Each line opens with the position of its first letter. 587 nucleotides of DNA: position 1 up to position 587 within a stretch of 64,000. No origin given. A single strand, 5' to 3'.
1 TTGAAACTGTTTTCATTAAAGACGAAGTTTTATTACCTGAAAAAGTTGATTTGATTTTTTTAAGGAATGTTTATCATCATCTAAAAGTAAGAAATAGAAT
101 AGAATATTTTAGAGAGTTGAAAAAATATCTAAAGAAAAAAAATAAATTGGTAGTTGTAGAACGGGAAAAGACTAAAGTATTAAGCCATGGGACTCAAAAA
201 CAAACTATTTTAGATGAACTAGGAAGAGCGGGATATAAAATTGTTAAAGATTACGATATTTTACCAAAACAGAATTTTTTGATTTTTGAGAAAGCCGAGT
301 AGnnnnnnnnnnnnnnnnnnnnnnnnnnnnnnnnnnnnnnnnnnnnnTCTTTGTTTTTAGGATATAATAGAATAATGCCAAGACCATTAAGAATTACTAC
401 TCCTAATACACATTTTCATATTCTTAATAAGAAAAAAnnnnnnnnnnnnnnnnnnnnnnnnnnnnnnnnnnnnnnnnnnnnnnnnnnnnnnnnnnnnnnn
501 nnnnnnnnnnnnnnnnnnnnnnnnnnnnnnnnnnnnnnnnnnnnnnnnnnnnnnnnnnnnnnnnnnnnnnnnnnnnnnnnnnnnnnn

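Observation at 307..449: Hairpin-flanked 21-codon remnant resembling a Y1 (IS200/RAYT-like) transposase N-terminus, a possible footprint of the repeat mobiliser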

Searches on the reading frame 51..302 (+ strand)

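Call 4: search_protein_families(library=pfam, proteins=[window:51-302:+], max_evalue=10)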
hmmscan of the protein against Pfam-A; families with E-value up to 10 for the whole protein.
window:51-302:+ (83 aa): 4 families
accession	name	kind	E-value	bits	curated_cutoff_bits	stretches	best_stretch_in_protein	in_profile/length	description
PF24505.1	Ig_TMEM131homol_6th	-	0.0096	16.7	28.3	1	7-28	40-61/63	TMEM131 homolog sixth Ig-like domain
PF01739.24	CheR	-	0.045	13.6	27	1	1-42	139-180/195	CheR methyltransferase, SAM binding domain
PF13489.12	Methyltransf_23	-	0.062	13.5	27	1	2-37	85-118/164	Methyltransferase domain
PF14403.11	CP_ATPgrasp_2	-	0.065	12.6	32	1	4-78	109-186/374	Circularly permuted ATP-grasp type 2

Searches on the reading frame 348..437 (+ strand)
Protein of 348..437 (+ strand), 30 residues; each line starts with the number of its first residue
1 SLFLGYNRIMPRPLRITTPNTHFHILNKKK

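Call 4: search_protein_families(library=pfam, proteins=[window:351-437:+], max_evalue=10)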
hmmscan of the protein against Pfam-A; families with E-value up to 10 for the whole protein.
seq(29 aa): 0 families

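Call 23: search_protein_representatives(protein=window:348-437:+)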
Query: 30 residues. Proteins with E-value up to 0.001 (for the whole library): 1; up to 1e-10: 0; up to 1e-30: 0. The best 1 are listed.
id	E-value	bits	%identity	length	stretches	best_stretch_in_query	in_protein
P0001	4.4e-04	35.0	39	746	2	7-29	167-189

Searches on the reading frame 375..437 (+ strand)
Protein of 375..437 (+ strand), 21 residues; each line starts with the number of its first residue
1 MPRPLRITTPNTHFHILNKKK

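Call 4: search_protein_families(library=pfam, proteins=[window:375-437:+], max_evalue=10)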
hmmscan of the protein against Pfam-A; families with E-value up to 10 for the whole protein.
seq(21 aa): 0 families

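Call 9: search_solved_structures(query=window:375-437:+, max_evalue=10, show_alignments=3)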
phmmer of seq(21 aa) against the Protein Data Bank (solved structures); distinct sequences matched with E-value up to 10: 1.
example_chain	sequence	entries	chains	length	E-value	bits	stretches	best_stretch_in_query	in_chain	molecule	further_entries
2aja_A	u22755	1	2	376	0.51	13.4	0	5-19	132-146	ankyrin repeat family protein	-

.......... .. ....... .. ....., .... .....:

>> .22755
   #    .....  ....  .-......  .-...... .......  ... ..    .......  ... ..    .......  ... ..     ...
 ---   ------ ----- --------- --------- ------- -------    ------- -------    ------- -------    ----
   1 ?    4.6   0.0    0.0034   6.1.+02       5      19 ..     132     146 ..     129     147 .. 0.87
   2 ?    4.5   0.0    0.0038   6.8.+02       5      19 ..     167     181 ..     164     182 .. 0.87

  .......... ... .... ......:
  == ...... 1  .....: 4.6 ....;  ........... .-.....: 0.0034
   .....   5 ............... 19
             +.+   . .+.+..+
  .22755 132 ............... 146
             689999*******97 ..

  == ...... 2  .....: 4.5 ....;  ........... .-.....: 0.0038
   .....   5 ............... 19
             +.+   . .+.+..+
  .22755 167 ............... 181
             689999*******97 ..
